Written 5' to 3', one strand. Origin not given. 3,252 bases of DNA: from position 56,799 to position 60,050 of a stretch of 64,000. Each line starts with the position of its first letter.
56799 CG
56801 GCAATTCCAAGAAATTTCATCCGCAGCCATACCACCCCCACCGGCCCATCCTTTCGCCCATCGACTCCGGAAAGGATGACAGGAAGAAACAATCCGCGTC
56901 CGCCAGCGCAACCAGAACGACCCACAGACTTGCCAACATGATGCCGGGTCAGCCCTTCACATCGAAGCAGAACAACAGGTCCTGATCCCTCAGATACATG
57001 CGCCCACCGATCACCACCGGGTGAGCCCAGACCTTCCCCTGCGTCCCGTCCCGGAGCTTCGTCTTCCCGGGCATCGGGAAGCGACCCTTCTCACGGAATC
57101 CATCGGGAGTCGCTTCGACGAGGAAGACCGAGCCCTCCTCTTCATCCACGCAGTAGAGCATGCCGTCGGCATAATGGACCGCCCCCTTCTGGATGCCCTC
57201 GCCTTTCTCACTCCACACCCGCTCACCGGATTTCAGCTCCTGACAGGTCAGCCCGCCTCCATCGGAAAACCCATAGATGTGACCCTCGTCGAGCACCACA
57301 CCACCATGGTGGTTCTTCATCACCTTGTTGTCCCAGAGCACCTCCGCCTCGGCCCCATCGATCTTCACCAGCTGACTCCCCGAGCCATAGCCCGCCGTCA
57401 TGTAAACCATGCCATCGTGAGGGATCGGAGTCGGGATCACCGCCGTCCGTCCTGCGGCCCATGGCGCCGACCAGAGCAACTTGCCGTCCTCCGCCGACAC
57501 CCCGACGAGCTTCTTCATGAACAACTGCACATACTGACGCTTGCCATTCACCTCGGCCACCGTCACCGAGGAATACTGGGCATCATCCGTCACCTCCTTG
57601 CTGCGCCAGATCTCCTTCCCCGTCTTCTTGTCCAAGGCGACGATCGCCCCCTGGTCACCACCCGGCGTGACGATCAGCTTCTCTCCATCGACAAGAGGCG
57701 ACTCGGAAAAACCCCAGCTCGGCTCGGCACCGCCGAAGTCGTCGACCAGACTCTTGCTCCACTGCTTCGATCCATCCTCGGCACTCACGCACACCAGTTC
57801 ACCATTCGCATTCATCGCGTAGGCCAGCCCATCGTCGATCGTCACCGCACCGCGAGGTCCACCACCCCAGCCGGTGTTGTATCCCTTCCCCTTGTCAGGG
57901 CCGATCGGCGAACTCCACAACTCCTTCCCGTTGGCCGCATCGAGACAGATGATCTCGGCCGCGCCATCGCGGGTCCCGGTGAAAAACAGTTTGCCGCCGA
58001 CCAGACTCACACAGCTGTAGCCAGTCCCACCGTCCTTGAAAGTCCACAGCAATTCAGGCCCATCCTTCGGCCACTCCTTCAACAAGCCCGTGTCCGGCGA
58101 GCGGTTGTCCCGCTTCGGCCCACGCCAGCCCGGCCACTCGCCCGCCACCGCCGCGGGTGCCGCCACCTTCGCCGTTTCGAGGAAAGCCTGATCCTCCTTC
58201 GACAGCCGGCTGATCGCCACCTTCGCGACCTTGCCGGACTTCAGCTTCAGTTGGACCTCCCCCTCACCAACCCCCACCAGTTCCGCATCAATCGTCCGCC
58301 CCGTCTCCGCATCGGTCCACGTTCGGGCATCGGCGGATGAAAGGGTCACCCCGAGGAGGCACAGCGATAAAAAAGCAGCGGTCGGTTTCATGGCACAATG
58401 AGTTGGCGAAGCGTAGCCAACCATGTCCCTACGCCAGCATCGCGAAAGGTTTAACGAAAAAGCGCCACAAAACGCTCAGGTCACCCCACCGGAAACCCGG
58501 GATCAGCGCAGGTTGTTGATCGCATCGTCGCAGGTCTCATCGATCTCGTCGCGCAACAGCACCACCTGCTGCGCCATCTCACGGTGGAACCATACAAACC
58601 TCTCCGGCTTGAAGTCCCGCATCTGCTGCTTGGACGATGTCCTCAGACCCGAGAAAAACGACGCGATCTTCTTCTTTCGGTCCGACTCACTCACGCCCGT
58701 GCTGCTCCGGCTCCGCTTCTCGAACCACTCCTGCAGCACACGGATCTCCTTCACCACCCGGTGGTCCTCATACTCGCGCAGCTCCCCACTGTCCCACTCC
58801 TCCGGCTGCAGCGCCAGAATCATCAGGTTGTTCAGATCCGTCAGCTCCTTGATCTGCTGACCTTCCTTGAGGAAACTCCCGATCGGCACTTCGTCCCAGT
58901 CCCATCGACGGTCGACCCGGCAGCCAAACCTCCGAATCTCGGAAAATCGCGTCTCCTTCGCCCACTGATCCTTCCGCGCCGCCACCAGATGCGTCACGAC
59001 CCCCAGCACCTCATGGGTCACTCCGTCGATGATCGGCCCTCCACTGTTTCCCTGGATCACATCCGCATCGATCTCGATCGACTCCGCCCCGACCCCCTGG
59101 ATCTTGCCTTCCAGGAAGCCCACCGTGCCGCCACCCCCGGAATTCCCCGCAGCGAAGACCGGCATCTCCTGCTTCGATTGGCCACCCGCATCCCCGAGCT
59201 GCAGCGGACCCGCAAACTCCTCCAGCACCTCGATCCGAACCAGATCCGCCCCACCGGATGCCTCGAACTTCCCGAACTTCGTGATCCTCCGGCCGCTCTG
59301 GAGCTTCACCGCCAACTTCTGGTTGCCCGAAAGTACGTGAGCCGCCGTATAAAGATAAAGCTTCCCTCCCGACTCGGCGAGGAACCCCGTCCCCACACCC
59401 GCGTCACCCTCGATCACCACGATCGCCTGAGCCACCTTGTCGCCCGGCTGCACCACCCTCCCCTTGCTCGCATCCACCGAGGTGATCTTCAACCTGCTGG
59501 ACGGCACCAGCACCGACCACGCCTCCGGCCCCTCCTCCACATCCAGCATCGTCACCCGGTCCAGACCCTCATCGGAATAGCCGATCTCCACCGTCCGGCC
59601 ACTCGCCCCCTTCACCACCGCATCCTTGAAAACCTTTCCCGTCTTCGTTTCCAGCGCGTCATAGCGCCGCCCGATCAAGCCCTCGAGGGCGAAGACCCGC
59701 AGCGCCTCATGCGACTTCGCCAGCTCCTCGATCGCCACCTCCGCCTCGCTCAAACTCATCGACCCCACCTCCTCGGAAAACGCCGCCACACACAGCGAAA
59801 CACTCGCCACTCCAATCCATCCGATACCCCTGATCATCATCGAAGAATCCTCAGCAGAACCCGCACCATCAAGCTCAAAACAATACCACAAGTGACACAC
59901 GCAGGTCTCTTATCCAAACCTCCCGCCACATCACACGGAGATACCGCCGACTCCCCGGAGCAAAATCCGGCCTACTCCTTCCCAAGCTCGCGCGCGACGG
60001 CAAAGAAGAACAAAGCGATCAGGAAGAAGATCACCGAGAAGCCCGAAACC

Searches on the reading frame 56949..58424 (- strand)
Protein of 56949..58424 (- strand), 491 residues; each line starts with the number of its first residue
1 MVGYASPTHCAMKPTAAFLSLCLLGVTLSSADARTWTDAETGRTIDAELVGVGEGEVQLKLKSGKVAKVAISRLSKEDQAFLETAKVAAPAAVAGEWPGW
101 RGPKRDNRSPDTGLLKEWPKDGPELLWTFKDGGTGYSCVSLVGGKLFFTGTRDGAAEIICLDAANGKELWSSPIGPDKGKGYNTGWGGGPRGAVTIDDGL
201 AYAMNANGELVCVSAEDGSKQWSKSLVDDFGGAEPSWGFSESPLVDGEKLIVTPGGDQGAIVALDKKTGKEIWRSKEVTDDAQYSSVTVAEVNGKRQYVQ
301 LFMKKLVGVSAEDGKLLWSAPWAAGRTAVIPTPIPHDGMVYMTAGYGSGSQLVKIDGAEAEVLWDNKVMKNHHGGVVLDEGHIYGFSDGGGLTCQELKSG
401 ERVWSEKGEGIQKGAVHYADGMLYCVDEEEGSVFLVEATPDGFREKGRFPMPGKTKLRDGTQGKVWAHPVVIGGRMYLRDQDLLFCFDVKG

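Call 25: search_protein_families(library=pfam, proteins=[window:56949-58424:-], max_evalue=0.0001)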
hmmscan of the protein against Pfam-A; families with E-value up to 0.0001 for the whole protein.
window:56949-58424:- (491 aa): 4 families
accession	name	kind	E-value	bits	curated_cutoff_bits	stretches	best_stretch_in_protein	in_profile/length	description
PF13360.13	PQQ_2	-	3.6e-39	135.2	27.6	1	157-405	4-232/233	Outer membrane protein assembly factor BamB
PF13570.13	Beta-prop_ACSF4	-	3.6e-11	43.5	133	1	206-407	27-211/329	Beta-alanine-activating enzyme, beta-propeller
PF03983.18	SHD1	-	5.2e-09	36.2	23.7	1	32-85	9-62/67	SLA1 homology domain 1, SHD1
PF01011.28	PQQ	-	8.3e-08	31.8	26.7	0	238-315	48-135/595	Glucose/ethanol/alcohol dehydrogenase, beta-propeller domain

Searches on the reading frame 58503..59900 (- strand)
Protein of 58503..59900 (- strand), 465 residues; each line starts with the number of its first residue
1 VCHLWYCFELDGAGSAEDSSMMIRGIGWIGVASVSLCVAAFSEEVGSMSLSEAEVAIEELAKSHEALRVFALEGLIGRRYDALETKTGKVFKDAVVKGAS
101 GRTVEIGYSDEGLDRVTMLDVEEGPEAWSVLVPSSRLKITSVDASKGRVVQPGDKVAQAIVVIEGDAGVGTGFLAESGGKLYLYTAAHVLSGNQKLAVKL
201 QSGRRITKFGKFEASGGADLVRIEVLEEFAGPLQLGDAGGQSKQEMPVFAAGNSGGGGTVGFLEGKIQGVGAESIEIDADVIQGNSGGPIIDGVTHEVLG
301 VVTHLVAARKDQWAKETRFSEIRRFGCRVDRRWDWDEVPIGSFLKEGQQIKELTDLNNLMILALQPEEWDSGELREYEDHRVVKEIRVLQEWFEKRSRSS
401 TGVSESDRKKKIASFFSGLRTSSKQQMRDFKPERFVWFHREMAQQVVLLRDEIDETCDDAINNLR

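Call 25: search_protein_families(library=pfam, proteins=[window:58503-59900:-], max_evalue=0.0001)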
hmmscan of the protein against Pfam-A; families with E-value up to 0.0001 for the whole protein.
window:58503-59900:- (465 aa): 1 family
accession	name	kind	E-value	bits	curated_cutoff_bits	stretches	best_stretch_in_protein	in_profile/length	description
PF13365.12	Trypsin_2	-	4.7e-14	53.8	27.6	1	170-301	1-144/144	Trypsin-like peptidase domain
